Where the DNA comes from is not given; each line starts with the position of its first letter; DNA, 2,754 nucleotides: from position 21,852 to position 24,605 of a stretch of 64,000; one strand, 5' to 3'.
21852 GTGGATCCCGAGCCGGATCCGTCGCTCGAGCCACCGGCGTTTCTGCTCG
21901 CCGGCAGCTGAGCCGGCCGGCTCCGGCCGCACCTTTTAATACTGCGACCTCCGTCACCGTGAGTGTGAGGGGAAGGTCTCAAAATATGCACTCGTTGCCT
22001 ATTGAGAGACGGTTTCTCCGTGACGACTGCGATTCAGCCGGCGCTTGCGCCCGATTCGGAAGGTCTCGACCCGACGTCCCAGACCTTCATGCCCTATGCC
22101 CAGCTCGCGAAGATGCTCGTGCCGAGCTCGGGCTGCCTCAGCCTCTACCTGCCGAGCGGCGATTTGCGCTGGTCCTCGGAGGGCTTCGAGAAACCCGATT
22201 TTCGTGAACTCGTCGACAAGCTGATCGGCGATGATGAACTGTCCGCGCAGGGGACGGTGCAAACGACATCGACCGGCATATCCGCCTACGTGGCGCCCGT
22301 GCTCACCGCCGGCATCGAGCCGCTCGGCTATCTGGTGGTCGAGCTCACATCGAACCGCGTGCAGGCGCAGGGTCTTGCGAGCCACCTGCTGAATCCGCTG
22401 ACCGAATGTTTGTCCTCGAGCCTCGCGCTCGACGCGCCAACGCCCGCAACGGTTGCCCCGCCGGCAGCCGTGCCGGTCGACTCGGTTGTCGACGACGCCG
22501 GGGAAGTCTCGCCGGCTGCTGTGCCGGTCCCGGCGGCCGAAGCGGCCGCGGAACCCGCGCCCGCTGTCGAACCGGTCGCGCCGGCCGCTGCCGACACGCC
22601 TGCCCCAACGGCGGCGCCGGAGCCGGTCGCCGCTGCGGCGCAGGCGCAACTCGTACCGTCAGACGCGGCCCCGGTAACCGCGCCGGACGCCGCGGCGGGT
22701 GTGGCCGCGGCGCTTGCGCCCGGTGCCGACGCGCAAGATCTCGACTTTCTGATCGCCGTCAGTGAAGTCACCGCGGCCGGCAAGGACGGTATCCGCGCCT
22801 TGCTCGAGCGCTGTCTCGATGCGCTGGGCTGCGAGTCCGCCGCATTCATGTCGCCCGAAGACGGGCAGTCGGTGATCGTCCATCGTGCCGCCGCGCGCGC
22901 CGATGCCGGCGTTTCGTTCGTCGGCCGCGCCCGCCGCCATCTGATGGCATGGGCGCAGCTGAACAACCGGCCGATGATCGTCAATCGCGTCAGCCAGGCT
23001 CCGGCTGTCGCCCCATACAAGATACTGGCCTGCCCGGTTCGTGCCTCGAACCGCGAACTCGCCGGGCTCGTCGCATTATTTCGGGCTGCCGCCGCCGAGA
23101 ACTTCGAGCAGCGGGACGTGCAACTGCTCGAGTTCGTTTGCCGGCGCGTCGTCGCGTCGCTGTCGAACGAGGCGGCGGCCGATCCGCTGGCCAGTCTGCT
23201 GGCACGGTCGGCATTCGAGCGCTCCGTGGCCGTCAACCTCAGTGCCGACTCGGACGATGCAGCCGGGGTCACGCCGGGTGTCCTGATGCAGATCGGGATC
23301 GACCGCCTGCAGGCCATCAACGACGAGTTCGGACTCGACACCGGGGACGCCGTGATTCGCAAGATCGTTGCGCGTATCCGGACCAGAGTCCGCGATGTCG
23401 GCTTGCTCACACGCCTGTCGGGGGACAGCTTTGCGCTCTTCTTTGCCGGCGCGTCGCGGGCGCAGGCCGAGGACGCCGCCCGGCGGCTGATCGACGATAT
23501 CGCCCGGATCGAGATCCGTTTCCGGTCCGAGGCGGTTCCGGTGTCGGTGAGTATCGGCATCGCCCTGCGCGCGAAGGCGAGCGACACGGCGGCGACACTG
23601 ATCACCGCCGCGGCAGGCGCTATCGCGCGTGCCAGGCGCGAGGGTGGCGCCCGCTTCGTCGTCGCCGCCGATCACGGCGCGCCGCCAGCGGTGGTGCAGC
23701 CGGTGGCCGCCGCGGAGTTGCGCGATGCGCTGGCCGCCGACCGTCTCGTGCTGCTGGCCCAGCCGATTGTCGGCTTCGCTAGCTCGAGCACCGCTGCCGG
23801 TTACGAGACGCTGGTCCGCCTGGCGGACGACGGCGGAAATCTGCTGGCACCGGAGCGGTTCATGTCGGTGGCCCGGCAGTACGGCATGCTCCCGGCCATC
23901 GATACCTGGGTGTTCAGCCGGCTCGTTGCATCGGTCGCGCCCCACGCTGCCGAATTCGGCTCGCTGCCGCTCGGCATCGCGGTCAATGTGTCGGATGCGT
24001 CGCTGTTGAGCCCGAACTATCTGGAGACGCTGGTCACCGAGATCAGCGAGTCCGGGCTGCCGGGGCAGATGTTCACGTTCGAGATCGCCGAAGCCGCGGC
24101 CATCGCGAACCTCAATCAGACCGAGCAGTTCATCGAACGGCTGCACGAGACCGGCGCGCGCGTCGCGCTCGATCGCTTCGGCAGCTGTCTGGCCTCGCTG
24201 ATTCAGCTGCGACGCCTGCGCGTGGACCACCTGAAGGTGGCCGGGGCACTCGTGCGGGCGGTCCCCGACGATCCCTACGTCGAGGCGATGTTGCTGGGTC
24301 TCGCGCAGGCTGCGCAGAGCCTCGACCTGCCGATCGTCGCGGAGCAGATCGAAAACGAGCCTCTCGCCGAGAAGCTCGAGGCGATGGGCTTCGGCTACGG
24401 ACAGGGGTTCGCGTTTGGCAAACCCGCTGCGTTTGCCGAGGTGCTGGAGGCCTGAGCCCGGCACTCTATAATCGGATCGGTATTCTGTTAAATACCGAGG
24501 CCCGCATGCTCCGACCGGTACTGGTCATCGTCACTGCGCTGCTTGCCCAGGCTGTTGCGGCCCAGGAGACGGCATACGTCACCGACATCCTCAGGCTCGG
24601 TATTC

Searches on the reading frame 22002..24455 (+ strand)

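Call 30: search_protein_families(library=ncbifam, proteins=[window:22002-24455:+], max_evalue=1e-10)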
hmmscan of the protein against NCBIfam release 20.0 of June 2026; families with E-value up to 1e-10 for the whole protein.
window:22002-24455:+ (817 aa): 23 families
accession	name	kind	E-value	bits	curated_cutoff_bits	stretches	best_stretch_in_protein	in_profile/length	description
NF045675.1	PhdiestaseDibA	equivalog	1.2e-60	205.6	980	1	385-812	197-619/623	phosphodiesterase DibA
NF007298.0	PRK09776.1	equivalog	5.9e-58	196.6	1135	1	380-816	673-1104/1111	diguanylate cyclase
NF007474.0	PRK10060.1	equivalog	1e-52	179.3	782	1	381-810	227-646/663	cyclic di-GMP phosphodiesterase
NF052458.1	PhdiestGepA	equivalog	2.3e-46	158.4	1200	1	423-813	449-836/840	phosphodiesterase GepA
NF008467.0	PRK11359.1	equivalog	1e-44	152.8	857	1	262-813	252-787/800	oxygen-sensing cyclic-di-GMP phosphodiesterase DosP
NF045673.1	c-di-GMPRcptLapD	equivalog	9.7e-44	149.7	1020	1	386-810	231-646/647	cyclic di-GMP receptor LapD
NF008807.1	PRK11829.1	equivalog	1.4e-42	145.7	733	1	426-813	273-657/670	biofilm formation regulator HmsP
NF053781.1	cdiGMPphdstlr2612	equivalog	5.1e-40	137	1600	1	382-810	831-1257/1268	Tlr1612 family c-di-GMP phosphodiesterase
NF008281.1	PRK11059.1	equivalog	3.3e-27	95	663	1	412-809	238-630/633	RNase E specificity factor CsrD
NF007423.1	PRK09966.1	equivalog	5.5e-23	81.5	325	1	385-537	233-382/390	diguanylate cyclase DgcN/YfiN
TIGR00254.1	GGDEF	domain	7.2e-22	77.9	37.4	1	388-555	2-167/168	diguanylate cyclase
NF007135.0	PRK09581.1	equivalog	1e-20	74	474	1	385-555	286-455/457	PleD family two-component system response regulator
NF038266.1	diguan_SiaD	equivalog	2.8e-20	72.8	290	1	384-551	87-251/252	biofilm regulation diguanylate cyclase SiaD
NF007839.0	PRK10551.1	equivalog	1.1e-19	70.4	461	1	572-814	267-506/518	cyclic di-GMP phosphodiesterase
NF007380.0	PRK09894.1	equivalog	2.1e-19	70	256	1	368-558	103-290/296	diguanylate cyclase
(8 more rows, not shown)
